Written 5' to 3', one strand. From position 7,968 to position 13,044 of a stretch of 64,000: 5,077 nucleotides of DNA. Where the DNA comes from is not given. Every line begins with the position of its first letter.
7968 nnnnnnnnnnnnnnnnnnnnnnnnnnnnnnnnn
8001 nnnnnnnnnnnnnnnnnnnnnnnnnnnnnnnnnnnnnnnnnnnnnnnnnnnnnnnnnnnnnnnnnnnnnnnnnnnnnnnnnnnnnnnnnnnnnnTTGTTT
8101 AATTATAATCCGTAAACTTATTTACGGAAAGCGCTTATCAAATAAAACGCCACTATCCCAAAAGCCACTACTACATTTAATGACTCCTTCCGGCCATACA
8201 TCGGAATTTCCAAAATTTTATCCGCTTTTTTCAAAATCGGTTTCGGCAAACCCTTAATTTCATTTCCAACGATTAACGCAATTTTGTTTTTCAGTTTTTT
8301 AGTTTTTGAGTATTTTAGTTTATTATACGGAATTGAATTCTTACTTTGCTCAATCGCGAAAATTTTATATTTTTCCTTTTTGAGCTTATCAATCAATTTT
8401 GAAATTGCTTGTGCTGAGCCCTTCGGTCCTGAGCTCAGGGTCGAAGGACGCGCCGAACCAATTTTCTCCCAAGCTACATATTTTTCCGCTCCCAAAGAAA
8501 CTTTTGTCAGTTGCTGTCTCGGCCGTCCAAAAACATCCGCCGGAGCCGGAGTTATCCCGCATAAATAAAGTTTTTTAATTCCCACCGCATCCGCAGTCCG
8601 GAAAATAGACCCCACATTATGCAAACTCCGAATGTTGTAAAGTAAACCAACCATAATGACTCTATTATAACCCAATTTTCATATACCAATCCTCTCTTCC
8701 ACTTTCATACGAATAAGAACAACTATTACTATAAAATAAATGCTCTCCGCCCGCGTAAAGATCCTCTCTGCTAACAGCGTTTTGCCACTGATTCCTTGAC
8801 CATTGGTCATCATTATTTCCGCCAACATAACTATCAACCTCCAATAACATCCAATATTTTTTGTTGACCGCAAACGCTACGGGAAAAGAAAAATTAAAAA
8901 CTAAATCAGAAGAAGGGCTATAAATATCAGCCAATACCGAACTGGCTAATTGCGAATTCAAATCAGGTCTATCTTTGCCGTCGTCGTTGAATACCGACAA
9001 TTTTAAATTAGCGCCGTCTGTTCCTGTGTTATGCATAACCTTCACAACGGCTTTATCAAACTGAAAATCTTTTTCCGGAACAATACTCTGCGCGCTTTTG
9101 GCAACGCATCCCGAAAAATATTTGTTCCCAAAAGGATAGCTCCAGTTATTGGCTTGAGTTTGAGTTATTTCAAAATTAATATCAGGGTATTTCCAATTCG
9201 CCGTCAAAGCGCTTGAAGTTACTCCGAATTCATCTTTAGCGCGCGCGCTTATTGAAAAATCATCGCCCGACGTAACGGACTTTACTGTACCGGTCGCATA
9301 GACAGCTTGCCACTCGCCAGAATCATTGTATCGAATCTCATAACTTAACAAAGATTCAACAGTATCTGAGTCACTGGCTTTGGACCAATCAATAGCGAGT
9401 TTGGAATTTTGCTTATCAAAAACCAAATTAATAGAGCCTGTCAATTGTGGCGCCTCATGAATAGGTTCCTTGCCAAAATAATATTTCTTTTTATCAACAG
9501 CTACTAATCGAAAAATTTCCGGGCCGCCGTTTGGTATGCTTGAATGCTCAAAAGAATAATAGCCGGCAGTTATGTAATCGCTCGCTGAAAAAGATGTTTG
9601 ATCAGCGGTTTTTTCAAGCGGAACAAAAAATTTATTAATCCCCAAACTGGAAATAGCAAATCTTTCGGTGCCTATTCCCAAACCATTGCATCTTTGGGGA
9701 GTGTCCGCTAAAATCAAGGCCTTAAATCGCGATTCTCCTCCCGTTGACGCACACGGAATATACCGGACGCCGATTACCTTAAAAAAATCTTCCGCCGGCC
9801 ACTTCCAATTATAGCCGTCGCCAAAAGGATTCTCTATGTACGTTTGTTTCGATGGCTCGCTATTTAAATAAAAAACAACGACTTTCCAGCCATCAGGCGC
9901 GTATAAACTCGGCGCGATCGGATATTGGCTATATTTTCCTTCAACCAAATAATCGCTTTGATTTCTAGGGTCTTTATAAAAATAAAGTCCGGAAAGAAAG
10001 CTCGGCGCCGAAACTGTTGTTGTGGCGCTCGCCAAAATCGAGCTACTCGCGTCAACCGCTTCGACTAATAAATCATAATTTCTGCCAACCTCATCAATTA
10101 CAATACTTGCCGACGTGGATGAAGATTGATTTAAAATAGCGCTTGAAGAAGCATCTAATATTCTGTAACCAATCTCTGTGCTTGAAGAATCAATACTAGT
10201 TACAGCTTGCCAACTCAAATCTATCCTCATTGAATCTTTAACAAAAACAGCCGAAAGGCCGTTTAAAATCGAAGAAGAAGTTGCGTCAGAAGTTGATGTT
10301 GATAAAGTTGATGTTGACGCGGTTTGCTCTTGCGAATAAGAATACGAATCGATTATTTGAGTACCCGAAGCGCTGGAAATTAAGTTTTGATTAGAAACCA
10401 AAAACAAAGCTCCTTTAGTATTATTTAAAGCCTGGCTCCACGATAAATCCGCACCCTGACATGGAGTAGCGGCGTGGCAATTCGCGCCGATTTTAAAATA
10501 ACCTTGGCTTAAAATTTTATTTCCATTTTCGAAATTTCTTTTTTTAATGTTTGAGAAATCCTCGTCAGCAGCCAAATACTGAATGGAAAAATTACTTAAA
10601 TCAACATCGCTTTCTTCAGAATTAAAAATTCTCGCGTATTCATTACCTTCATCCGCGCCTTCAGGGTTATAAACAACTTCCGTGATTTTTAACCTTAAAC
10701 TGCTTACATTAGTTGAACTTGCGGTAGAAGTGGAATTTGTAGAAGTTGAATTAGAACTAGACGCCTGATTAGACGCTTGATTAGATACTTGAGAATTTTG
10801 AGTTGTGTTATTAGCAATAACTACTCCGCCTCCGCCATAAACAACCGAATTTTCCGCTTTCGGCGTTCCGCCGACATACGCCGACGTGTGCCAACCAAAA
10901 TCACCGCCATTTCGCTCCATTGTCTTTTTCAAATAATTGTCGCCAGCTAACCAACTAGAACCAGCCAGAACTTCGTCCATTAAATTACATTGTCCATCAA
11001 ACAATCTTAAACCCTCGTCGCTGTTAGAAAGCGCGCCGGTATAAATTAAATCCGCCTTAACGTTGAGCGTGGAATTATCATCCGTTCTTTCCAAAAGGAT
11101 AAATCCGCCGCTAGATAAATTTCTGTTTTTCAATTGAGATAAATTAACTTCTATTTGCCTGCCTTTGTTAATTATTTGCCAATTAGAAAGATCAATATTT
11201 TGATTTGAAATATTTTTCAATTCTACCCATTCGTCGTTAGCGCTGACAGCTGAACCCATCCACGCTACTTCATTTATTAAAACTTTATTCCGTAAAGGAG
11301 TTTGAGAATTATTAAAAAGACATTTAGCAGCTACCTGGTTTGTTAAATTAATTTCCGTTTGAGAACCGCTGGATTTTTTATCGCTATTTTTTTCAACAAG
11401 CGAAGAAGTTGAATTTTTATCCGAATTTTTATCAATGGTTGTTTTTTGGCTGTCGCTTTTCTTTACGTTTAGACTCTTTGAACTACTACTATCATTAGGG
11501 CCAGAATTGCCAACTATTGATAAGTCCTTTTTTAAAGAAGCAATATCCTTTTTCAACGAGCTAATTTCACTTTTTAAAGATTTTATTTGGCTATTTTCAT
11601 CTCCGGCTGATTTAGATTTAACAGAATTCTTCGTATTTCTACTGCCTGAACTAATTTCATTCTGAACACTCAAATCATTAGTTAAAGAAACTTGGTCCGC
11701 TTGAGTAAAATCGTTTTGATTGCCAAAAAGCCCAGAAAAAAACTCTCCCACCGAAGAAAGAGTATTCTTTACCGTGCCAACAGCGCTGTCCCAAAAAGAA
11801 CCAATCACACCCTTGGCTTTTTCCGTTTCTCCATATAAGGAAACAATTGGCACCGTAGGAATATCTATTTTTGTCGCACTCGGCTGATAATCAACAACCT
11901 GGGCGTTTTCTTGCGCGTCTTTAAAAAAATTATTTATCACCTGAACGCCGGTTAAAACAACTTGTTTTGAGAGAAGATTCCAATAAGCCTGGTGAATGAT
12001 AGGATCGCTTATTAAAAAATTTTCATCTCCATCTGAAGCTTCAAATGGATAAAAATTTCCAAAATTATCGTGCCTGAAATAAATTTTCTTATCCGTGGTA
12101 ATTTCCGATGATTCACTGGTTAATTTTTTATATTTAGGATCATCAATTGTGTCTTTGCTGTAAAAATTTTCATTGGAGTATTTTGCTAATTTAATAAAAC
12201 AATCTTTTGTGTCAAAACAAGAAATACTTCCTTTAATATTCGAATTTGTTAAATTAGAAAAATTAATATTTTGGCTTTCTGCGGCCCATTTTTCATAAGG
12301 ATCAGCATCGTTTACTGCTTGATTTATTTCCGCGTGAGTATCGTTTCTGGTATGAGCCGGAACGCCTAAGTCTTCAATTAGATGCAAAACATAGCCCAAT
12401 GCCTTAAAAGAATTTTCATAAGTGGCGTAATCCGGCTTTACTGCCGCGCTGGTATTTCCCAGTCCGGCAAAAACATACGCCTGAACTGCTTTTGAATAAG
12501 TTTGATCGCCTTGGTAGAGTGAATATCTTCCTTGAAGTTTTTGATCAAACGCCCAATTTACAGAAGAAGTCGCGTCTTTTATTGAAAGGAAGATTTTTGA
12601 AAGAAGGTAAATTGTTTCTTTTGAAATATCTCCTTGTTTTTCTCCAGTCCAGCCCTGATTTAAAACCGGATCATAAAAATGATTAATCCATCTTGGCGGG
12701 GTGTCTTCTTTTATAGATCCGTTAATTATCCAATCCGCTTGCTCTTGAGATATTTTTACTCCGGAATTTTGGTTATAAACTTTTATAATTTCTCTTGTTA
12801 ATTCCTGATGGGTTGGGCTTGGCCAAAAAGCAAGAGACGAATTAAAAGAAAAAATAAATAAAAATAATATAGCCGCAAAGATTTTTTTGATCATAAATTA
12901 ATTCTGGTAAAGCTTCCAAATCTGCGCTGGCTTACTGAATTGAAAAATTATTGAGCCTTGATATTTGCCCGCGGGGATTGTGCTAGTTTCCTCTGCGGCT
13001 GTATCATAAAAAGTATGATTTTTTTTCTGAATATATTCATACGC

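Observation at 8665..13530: Secreted 1409-aa protein fusing a zinc-phospholipase-C-like domain to two lamin-tail domains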

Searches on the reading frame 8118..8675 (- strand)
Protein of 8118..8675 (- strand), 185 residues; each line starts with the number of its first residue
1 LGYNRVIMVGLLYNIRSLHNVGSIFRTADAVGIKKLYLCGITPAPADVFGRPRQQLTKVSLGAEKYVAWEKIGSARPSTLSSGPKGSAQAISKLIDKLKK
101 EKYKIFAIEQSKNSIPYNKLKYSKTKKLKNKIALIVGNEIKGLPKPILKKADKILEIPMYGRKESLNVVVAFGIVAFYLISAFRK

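Call 3: search_protein_families(library=pfam, proteins=[window:8118-8675:-], max_evalue=1)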
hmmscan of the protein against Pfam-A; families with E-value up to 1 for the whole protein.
window:8118-8675:- (185 aa): 4 families
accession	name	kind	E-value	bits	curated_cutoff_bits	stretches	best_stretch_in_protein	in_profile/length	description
PF00588.24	SpoU_methylase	-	1.6e-28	100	29.7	1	11-176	5-141/142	SpoU rRNA Methylase family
PF04407.17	DUF531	-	0.015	15.8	25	1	127-178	117-166/170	Protein of unknown function (DUF531)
PF23792.1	CD1375-like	-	0.098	13.1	27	1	104-139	4-39/48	CD1375-like protein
PF00292.24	PAX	-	0.15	12.5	22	1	68-110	56-99/125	'Paired box' domain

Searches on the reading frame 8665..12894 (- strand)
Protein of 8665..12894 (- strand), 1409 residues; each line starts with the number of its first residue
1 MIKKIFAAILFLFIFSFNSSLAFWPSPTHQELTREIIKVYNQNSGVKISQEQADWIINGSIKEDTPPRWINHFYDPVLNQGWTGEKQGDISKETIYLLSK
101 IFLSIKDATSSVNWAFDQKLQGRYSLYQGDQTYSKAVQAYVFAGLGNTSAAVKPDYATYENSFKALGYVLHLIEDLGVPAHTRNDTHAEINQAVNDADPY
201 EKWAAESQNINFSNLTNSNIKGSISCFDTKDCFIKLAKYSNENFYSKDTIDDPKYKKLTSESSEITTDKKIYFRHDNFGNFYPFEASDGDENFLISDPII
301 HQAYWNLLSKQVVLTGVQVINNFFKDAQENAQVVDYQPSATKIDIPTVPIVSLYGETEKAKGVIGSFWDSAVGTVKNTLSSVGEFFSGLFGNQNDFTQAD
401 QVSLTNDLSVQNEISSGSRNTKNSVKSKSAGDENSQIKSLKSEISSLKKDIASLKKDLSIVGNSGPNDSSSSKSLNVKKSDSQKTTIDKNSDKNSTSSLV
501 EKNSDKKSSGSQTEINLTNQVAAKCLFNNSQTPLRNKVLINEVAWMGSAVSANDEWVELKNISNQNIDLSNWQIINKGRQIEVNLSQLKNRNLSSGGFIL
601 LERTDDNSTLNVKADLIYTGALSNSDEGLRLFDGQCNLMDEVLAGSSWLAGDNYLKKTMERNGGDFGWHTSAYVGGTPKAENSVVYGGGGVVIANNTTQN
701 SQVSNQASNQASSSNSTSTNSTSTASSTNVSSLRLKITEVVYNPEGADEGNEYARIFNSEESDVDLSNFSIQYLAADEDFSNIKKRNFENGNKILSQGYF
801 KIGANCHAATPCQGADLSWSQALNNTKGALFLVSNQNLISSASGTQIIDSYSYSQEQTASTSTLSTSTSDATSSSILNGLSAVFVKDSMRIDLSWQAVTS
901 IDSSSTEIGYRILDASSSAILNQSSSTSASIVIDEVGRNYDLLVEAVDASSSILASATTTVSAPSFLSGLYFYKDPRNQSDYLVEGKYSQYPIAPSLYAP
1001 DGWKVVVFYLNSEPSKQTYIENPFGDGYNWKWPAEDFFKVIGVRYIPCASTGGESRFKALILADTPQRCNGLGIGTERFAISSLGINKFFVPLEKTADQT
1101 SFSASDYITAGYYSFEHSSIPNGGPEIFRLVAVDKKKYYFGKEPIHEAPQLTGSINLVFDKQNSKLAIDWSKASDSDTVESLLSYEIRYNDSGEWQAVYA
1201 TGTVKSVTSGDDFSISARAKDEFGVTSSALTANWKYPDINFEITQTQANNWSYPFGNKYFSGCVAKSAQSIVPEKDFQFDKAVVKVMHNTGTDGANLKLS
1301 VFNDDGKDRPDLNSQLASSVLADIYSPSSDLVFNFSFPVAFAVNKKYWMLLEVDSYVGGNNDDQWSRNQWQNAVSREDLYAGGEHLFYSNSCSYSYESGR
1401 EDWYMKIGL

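Call 3: search_protein_families(library=pfam, proteins=[window:8665-12894:-], max_evalue=1)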
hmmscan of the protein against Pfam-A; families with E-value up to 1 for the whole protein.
window:8665-12894:- (1409 aa): 4 families
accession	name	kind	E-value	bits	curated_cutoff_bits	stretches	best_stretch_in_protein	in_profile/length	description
PF00932.25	LTD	-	8.2e-15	55.6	34.3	2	535-642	5-105/109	Lamin Tail Domain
PF00041.27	fn3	-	0.00086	19.9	25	0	1156-1208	5-57/84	Fibronectin type III domain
PF06557.17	DUF1122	-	0.048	13.5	25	1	553-611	45-104/176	Protein of unknown function (DUF1122)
PF13600.11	DUF4140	-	0.88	10.5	27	0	419-460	48-90/98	N-terminal domain of unknown function (DUF4140)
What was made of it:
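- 10945..11292 (-): Lamin tail domain 1, residues 535-650. PF00932 best stretch 535-642, whole-protein E 8.2e-15, 55.6 bits vs cut-off 34.3 (call 3).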

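Call 4: search_protein_families(library=ncbifam, proteins=[window:8665-12894:-], max_evalue=1)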
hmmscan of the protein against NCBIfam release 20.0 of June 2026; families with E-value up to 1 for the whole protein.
window:8665-12894:- (1409 aa): 0 families
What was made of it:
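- Tried and rejected: NCBIfam gave nothing for either protein (call 4).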

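Call 23: find_encoding_contigs(protein=window:8665-12894:-, flank=6000, max_places=4)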
Protein window:8665-12894:- (1409 aa): no gene with exactly this product is on record in the collection.
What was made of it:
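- Tried and rejected: An exact look-up of the 1409-aa protein in the contig index found nothing (call 23).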

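Call 87: list_cluster_members(proteins=[window:8665-12894:-, P0070, P0073, P0095, P0118, P0147, P0008, P0024])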
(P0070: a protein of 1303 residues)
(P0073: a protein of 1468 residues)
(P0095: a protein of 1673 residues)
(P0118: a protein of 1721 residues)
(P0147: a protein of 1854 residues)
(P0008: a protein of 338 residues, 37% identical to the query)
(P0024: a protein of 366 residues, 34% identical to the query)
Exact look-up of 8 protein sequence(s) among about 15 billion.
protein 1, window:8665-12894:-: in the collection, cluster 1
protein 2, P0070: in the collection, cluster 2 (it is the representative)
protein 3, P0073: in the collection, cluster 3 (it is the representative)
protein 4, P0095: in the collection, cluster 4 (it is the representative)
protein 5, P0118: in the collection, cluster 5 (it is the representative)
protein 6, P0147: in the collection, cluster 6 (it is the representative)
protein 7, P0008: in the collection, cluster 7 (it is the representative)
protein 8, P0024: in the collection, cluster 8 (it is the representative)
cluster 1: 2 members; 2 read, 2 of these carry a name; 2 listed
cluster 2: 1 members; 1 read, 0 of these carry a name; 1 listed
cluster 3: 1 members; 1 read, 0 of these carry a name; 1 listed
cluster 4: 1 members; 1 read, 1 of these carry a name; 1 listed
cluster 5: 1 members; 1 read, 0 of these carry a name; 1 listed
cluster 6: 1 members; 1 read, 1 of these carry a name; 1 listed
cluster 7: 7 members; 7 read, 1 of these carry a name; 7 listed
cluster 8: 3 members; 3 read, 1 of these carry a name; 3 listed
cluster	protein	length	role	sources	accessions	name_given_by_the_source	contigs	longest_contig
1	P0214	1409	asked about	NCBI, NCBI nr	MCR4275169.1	MAG: lamin tail domain-containing protein [Candidatus Wolfebacteria bacterium] | lamin tail domain-containing protein [Candidatus Wolfebacteria bacterium]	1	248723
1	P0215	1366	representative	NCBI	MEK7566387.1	MAG: lamin tail domain-containing protein, partial [Patescibacteria group bacterium]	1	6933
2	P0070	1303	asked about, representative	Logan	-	-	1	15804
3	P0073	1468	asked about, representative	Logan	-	-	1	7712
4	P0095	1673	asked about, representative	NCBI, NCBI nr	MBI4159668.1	lamin tail domain-containing protein [Candidatus Wolfebacteria bacterium]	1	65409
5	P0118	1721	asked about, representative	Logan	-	-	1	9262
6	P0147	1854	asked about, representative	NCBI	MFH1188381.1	MAG: lamin tail domain-containing protein [bacterium]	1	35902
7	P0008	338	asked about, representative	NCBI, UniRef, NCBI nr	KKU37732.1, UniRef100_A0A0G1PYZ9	MAG: hypothetical protein UX53_C0044G0010 [Candidatus Azambacteria bacterium ... | Uncharacterized protein n=1 Tax=Candidatus Azambacteria bacterium GW2011_GWB2_46_37 ...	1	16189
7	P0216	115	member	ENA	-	-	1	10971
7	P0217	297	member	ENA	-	-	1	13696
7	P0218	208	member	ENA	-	-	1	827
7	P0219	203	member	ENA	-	-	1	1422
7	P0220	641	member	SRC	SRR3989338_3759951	-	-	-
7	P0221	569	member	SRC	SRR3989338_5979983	-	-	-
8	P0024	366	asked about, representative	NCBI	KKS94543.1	MAG: hypothetical protein UV72_C0027G0006, partial [Candidatus Giovannonibacteria ...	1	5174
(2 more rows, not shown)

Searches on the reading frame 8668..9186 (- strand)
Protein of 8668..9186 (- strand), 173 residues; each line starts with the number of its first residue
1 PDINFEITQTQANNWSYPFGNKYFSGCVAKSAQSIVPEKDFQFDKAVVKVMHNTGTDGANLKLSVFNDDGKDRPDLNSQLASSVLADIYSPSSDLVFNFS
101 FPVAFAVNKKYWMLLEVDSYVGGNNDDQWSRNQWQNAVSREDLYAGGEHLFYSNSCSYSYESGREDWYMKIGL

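Call 86: search_protein_families(library=pfam, proteins=[window:8668-9186:-], max_evalue=0.1)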
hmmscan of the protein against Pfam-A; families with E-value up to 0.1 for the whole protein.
window:8668-9186:- (173 aa): 0 families
